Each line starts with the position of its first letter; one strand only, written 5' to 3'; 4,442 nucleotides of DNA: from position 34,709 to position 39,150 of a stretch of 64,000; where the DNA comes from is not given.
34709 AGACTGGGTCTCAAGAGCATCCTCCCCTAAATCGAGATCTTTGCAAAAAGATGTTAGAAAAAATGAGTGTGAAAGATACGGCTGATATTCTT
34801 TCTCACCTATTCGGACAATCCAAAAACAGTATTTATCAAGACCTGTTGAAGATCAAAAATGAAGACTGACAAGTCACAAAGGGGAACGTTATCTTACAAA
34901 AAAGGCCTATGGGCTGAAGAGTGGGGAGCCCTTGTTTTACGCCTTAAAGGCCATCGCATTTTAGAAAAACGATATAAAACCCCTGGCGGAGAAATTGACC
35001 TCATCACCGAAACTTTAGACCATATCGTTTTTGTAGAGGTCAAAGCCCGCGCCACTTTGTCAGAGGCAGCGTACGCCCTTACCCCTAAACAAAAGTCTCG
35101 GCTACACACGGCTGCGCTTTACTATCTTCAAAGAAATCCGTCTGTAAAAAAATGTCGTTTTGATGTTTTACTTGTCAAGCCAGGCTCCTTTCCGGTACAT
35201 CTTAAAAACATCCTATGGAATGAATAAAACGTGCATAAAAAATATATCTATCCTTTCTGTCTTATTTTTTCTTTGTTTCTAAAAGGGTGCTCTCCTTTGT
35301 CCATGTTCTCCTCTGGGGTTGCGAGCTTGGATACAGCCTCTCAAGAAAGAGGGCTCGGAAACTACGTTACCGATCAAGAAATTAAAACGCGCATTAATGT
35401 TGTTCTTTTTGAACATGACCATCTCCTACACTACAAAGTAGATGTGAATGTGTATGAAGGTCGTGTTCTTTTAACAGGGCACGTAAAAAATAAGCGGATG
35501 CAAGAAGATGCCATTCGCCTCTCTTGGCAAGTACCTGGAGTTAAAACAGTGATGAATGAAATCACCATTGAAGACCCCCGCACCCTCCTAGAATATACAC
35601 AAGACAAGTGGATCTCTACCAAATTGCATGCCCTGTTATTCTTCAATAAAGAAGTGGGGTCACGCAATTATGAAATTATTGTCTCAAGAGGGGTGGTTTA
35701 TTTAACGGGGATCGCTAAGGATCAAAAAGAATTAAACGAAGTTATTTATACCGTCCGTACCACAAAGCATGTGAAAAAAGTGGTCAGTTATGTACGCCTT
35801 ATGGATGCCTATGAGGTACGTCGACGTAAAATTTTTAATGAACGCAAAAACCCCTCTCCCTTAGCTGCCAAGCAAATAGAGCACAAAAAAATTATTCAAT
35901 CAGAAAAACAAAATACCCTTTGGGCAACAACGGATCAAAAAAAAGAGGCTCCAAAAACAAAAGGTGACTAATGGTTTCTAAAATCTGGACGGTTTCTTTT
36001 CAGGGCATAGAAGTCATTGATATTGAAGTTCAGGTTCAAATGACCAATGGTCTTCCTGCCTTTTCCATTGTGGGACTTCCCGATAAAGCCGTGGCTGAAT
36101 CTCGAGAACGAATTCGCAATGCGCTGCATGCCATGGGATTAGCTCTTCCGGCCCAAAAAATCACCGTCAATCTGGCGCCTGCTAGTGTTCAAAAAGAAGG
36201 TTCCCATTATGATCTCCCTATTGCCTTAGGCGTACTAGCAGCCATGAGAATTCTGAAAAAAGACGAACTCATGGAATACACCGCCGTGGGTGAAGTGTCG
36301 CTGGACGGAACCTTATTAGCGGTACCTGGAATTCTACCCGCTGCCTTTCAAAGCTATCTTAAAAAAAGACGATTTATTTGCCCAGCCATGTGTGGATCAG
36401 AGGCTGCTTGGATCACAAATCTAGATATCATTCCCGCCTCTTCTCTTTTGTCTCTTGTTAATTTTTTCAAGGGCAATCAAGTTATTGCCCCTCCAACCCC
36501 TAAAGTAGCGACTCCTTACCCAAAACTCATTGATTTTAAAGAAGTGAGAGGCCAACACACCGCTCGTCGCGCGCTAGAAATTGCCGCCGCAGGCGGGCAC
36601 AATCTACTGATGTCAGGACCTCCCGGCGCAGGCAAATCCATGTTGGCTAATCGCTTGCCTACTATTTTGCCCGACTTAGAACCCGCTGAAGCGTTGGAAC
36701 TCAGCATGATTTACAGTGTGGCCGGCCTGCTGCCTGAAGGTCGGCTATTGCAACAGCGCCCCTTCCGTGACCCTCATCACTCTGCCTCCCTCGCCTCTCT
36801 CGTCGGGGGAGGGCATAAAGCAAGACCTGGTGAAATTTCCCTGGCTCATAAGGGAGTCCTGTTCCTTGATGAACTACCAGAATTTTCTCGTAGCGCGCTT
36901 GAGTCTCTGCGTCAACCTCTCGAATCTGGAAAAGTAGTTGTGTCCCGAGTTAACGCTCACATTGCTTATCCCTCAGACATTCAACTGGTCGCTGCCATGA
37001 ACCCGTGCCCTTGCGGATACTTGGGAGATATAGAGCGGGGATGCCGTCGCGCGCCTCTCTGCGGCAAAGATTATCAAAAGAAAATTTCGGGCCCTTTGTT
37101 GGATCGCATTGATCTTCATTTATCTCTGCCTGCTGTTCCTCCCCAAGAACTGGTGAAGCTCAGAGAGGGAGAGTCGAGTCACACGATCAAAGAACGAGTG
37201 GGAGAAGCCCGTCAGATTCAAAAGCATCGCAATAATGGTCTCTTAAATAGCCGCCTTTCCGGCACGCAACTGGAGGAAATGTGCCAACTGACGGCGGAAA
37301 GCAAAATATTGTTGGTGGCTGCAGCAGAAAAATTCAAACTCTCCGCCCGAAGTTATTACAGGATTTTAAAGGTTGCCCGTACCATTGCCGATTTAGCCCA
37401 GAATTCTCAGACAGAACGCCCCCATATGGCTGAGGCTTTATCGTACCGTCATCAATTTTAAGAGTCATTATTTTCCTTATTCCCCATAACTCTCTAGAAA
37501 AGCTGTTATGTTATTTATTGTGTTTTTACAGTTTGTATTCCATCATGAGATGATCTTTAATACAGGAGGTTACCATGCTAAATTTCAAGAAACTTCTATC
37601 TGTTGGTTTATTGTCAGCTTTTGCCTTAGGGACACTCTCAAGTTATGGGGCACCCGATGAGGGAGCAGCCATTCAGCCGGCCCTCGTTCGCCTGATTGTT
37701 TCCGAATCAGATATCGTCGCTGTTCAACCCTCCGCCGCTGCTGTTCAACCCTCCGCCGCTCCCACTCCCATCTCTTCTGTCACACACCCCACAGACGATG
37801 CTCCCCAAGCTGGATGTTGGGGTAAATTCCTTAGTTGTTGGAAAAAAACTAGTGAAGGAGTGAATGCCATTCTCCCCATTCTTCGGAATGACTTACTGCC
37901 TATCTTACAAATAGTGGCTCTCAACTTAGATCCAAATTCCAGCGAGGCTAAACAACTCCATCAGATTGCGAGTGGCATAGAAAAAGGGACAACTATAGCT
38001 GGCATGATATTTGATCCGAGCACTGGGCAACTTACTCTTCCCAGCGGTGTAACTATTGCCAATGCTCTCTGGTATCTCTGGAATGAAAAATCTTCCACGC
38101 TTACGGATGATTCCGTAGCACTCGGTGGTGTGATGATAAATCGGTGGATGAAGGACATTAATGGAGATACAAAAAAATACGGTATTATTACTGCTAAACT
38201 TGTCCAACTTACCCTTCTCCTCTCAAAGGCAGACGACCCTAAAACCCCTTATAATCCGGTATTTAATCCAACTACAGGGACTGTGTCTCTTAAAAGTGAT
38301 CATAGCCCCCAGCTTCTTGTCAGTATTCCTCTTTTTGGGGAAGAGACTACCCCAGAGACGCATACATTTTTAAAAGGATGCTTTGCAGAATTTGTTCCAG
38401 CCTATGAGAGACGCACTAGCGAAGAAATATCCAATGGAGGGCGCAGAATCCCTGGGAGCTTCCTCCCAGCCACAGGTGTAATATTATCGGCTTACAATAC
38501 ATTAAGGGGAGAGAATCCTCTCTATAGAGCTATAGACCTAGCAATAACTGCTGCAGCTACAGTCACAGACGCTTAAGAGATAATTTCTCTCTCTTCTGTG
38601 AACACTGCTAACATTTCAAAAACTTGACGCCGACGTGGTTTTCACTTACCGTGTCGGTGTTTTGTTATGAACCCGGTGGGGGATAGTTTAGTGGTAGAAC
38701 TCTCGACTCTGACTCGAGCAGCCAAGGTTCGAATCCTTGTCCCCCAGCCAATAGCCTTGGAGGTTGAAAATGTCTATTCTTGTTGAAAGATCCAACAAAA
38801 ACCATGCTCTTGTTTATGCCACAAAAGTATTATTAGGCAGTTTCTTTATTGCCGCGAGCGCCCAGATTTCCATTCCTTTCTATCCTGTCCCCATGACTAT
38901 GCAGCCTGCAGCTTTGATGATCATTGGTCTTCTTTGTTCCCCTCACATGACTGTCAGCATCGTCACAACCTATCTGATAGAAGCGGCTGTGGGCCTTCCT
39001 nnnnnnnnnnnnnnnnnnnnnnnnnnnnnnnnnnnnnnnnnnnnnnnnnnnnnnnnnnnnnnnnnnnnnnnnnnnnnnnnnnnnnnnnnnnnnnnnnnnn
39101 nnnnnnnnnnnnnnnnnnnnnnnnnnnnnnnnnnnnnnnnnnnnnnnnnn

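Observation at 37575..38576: Secreted protein with a perfect 2 x 21 bp in-frame tandem repeat, next to tRNA-Gln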

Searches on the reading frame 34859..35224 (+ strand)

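Call 5: search_protein_families(library=pfam, proteins=[window:34859-35224:+], max_evalue=0.1)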
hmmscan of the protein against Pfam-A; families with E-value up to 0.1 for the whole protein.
window:34859-35224:+ (122 aa): 4 families
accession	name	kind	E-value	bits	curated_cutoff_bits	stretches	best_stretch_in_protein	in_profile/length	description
PF02021.23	UPF0102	-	2e-20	73.4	23.6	1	19-106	1-80/80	Uncharacterised protein family UPF0102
PF08378.17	NERD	-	0.001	20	22.1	1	15-87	1-91/111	Nuclease-related domain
PF03749.19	SfsA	-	0.01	16.1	22.8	0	29-76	19-65/138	Sugar fermentation stimulation protein RE domain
PF01939.22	NucS_C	-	0.062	13.7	24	1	30-68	18-58/124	Endonuclease NucS C-terminal domain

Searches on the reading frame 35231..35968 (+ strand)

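Call 5: search_protein_families(library=pfam, proteins=[window:35231-35968:+], max_evalue=0.1)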
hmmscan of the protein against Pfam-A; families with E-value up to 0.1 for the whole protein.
window:35231-35968:+ (246 aa): 3 families
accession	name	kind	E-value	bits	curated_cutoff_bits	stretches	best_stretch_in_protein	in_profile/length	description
PF04972.22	BON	-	5.2e-26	91.2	27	2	47-114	1-68/69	BON domain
PF01179.26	Cu_amine_oxid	-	0.011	15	27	1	7-130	158-260/407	Copper amine oxidase, enzyme domain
PF24239.1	DUF7447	-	0.029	15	24.1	0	133-198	20-82/89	Family of unknown function (DUF7447)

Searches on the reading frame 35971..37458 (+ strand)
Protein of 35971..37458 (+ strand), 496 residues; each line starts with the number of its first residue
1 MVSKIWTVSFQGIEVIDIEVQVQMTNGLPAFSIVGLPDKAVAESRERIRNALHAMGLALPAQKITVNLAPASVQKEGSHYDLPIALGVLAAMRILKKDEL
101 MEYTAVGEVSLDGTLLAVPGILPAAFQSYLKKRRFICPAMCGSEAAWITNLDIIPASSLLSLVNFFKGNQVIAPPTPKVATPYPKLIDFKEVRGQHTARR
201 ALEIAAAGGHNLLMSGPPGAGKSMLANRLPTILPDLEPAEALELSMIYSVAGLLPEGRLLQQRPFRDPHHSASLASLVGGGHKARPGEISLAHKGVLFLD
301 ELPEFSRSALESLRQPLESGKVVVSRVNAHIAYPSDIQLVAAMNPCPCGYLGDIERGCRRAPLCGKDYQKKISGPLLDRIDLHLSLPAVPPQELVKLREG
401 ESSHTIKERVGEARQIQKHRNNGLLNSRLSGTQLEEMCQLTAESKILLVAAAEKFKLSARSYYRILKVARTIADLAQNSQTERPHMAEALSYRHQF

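Call 5: search_protein_families(library=pfam, proteins=[window:35971-37458:+], max_evalue=0.1)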
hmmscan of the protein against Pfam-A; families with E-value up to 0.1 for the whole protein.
window:35971-37458:+ (496 aa): 15 families
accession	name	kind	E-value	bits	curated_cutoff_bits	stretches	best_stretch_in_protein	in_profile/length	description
PF01078.27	Mg_chelatase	-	6.1e-93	310.4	20.3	1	188-393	1-206/207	Magnesium chelatase, subunit ChlI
PF13541.12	ChlI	-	1.7e-37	128.5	27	1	20-139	1-119/121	Subunit ChlI of Mg-chelatase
PF13335.12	Mg_chelatase_C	-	8e-31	106.9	26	1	400-493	1-94/94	Magnesium chelatase, subunit ChlI C-terminal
PF07728.20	AAA_5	-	4.5e-08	33.6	22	1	211-347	1-125/139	AAA domain (dynein-related subfamily)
PF00158.32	Sigma54_activat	-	8.3e-08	32.5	20.2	1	199-344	12-142/168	Sigma-54 interaction domain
PF00493.29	MCM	-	0.00032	20.3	23.3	1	285-350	113-178/224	MCM P-loop domain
PF13191.12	AAA_16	-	0.0021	19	32.6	1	199-235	13-50/167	AAA ATPase domain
PF00004.35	AAA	-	0.009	16.9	21.2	0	212-307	1-71/131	ATPase family associated with various cellular activities (AAA)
PF12775.13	AAA_7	-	0.015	15.3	25.8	0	202-232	26-56/181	P-loop containing dynein motor region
PF13401.12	AAA_22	-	0.019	15.7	27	0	212-234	8-30/130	AAA domain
PF20030.5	bpMoxR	-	0.027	14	27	0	202-232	24-54/205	MoxR domain in the MoxR-vWA-beta-propeller ternary systems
PF22882.2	GT-D-like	-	0.051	13.3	27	0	9-60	52-103/210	GT-D fold-like domain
PF14532.12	Sigma54_activ_2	-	0.071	13.8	25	0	199-229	11-41/138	Sigma-54 interaction domain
PF20720.3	nSTAND3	-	0.073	13.2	27.2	0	209-229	17-37/155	Novel STAND NTPase 3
PF05496.18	RuvB_N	-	0.076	13.2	27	0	210-227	34-51/159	Holliday junction DNA helicase RuvB P-loop domain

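Call 65: find_related_loci(query=window:35971-37458:+, collection=genome_contigs, flank=6000)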
Query window:35971-37458:+ (496 aa) in genome_contigs; peptide patterns used: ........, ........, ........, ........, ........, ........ (x = any residue, [..] = any of these).
600 stretches matched a pattern (row limit reached: there are more); 599 encode a relative of the query (tblastn E <= 1e-3); the best 80 are kept; 80 distinct loci.
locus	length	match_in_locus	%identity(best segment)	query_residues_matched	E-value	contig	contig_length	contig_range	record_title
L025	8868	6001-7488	59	1-493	0e+0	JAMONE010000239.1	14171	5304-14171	MAG: Micavibrio sp. isolate 4281-140_metabat2_scaf2bin.024 4281-140_scaffold_792_c1, whole genome shotgun sequence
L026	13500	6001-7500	58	1-493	0e+0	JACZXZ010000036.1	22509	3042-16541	MAG: Proteobacteria bacterium isolate B25D1T2 B25D1T2_NODE483, whole genome shotgun sequence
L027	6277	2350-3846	56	1-494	0e+0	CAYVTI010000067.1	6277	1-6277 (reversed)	MAG TPA_asm: uncultured Rickettsiales bacterium isolate SRP272529_co2_239 genome assembly, contig: NODE_23973_length_627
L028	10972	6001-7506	59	1-493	0e+0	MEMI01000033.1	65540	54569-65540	MAG: Alphaproteobacteria bacterium RIFCSPHIGHO2_02_FULL_46_13 rifcsphigho2_02_scaffold_3481, whole genome shotgun sequen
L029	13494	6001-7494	56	1-495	1e-179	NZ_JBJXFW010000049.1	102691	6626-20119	MAG: Sphingorhabdus sp. isolate F1F2.bin.405 k127_5549590, whole genome shotgun sequence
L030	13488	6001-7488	57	2-493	1e-179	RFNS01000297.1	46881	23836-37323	MAG: Alphaproteobacteria bacterium isolate LLD_269 Lanier.contig277488.46881bp, whole genome shotgun sequence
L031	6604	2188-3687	53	1-494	1e-180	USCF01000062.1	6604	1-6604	uncultured Alphaproteobacteria bacterium isolate UMGS1578 genome assembly, contig: NODE_5249_length_6604_cov_10.311782,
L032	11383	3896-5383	53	1-493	3e-178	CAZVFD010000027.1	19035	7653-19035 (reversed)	MAG TPA_asm: uncultured Candidatus Midichloriaceae bacterium isolate SRP219642_co5_551 genome assembly, contig: NODE_408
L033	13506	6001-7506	55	1-495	8e-178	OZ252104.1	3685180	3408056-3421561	MAG: Parvibaculaceae bacterium isolate 6bc7c56f-dc75-427c-8ddb-83aae1234080 genome assembly, chromosome: 1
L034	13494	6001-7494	55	1-495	2e-177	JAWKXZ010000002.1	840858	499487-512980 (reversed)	MAG: Sphingobium sp. isolate AC1.95 AC1.95.fa-2, whole genome shotgun sequence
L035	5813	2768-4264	54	1-494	2e-179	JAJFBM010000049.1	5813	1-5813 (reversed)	MAG: Rickettsiaceae bacterium isolate C_No_T20_A_bin.27 scaffold_12554, whole genome shotgun sequence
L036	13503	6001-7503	56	1-493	3e-176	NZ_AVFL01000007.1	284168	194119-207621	Skermanella stibiiresistens SB22 contig8, whole genome shotgun sequence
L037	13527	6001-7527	57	1-493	2e-176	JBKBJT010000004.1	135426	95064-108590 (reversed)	MAG: Ferrovibrio sp. isolate 21H_026.bin.70 NODE_4_length_135426_cov_13.377033, whole genome shotgun sequence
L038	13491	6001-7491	56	1-493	7e-176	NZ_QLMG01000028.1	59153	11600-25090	Salipiger aestuarii strain DSM 22011 Ga0070519_1028, whole genome shotgun sequence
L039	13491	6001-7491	54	1-494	7e-175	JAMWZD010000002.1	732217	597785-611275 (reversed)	MAG: Rickettsiales bacterium isolate MSM10 MSM10_2, whole genome shotgun sequence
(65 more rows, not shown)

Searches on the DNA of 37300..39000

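Call 44: search_rna_families(source=window, start=37300, end=39000, threshold=evalue, max_evalue=1)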
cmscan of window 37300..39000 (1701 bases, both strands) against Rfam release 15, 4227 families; matches with E-value up to 1: 2.
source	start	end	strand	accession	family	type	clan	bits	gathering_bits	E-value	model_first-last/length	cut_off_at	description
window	38677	38747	+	RF00005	tRNA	Gene; tRNA;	CL00001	67.1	29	5.1e-14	1-71/71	no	tRNA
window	38673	38784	+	RF02435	SpF41_sRNA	Gene; sRNA;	-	24.5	52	0.45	1-105/105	no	Streptococcus sRNA SpF41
